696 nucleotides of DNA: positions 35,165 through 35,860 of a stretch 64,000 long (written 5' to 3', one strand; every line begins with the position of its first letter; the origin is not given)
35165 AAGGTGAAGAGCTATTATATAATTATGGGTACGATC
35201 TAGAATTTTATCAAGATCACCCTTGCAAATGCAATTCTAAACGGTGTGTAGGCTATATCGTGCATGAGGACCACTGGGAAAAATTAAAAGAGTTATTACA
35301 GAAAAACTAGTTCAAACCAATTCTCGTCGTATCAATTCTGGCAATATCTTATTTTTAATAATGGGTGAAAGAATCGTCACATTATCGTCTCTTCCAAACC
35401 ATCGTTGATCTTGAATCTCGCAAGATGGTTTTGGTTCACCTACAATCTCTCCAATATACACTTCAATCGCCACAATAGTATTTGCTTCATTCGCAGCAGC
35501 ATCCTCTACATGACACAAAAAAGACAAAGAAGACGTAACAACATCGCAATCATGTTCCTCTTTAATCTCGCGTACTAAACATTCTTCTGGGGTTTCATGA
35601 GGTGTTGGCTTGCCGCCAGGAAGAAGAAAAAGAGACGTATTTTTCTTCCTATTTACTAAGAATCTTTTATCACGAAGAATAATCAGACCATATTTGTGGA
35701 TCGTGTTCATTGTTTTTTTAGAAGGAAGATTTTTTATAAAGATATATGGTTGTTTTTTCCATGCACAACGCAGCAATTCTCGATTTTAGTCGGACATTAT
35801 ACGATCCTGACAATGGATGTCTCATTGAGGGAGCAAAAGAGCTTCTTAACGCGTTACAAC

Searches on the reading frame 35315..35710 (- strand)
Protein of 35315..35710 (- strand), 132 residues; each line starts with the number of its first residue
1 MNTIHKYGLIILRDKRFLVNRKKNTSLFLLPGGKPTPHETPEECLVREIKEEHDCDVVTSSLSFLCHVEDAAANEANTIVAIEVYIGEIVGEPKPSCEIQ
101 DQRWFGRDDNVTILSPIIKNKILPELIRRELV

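Call 38: search_protein_families(library=pfam, proteins=[window:35315-35710:-], max_evalue=0.01)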
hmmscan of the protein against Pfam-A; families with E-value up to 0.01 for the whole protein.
window:35315-35710:- (132 aa): 1 family
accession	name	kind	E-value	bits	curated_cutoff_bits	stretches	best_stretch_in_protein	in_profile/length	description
PF00293.34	NUDIX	-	3e-10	40.7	21.1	1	9-110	8-118/134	NUDIX domain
